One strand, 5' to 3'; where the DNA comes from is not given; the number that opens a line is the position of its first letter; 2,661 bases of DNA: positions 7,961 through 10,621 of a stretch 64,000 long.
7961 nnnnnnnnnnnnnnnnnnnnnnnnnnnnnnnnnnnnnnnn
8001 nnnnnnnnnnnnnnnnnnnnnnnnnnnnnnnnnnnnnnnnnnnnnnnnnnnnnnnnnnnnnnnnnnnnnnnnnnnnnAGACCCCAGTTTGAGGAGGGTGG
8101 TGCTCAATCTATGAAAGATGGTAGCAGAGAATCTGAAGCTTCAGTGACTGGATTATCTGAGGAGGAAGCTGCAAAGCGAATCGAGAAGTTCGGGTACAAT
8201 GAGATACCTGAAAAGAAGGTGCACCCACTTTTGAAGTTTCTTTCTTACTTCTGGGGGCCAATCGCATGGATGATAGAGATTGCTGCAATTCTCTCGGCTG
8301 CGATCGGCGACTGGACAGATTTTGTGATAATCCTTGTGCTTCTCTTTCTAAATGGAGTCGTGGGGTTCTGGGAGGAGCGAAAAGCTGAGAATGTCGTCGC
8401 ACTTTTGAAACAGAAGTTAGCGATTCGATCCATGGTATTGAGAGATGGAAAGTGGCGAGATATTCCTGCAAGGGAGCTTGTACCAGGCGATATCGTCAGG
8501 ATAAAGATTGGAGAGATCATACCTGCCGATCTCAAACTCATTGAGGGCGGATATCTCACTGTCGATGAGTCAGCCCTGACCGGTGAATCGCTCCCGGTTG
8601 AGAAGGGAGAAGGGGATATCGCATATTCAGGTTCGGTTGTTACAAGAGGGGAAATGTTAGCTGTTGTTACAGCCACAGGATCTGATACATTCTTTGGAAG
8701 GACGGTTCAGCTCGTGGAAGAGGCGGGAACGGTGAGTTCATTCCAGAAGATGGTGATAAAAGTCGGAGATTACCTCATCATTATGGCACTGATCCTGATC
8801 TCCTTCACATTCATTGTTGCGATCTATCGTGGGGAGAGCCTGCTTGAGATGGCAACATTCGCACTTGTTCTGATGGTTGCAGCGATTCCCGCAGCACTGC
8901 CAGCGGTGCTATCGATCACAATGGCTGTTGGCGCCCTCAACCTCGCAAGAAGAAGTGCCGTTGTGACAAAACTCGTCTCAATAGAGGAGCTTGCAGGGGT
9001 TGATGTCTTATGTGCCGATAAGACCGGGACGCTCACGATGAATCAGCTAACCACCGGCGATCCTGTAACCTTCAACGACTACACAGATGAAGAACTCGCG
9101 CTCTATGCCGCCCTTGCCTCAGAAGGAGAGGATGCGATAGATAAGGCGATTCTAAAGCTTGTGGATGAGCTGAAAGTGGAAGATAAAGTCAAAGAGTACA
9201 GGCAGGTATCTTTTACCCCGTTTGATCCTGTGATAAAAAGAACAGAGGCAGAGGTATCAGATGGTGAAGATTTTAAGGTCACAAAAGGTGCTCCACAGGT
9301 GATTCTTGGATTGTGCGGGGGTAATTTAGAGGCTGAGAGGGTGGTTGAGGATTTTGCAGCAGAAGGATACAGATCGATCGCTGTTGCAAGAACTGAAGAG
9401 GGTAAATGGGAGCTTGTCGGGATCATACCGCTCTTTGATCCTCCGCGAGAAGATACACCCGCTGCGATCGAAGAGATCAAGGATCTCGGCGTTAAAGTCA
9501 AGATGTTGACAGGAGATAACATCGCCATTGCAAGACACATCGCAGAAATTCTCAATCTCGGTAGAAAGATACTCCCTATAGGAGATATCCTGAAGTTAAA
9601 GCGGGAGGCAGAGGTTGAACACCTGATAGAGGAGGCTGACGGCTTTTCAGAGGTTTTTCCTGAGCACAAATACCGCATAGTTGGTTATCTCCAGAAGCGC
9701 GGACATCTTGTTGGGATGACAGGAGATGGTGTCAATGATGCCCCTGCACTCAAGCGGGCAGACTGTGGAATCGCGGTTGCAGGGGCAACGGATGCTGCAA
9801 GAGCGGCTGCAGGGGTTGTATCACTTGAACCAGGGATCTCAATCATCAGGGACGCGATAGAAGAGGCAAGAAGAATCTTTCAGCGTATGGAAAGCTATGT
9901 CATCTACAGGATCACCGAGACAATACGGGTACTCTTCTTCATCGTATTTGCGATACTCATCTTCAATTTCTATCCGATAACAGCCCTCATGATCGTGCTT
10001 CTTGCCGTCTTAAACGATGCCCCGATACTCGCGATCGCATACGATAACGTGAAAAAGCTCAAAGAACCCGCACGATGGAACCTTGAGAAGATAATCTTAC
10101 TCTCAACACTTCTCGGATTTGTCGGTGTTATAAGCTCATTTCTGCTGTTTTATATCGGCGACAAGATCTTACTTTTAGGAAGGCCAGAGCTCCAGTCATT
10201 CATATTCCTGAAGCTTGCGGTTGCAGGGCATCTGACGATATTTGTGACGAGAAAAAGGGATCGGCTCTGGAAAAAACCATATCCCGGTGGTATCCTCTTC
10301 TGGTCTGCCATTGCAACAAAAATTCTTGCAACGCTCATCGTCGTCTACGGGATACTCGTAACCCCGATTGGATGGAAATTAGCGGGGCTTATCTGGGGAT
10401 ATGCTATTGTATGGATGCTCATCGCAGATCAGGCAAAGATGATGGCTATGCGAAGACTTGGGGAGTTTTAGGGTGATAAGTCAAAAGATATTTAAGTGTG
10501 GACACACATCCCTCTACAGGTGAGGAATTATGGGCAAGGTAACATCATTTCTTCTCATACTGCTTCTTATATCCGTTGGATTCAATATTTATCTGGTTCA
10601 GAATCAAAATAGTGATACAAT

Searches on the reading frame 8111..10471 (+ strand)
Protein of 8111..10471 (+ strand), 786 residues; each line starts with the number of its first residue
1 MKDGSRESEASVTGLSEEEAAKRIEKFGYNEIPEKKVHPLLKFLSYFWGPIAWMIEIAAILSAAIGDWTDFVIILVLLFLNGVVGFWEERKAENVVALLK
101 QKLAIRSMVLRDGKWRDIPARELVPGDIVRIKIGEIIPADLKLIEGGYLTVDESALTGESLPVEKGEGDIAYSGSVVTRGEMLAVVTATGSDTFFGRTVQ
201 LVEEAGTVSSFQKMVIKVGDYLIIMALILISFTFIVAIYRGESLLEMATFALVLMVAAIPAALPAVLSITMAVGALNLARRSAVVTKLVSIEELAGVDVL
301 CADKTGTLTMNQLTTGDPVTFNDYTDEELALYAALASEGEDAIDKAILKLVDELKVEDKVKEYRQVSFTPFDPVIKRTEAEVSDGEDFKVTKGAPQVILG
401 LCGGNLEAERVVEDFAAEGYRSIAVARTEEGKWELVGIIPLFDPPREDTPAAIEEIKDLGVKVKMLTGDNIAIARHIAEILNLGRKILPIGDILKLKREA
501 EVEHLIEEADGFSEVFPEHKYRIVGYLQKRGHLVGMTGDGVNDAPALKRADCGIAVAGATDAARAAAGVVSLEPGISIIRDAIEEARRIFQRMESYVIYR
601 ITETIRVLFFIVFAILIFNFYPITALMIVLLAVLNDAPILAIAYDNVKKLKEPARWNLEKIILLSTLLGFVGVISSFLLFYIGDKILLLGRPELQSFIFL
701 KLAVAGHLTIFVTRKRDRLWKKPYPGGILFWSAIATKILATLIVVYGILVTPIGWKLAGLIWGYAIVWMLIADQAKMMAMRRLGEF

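Call 76: search_protein_families(library=pfam, proteins=[window:8111-10471:+], max_evalue=0.001)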
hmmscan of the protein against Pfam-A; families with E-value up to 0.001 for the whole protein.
window:8111-10471:+ (786 aa): 3 families
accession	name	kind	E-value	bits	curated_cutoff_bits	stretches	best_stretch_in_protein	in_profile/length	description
PF00122.25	E1-E2_ATPase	-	2.1e-57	194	28.1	1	106-281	6-181/181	E1-E2 ATPase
PF00702.32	Hydrolase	-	3e-18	67.3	26.4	1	298-551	2-191/191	haloacid dehalogenase-like hydrolase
PF00690.31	Cation_ATPase_N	-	4.4e-13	49.1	20.4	1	11-62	17-69/69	Cation transporter/ATPase, N-terminus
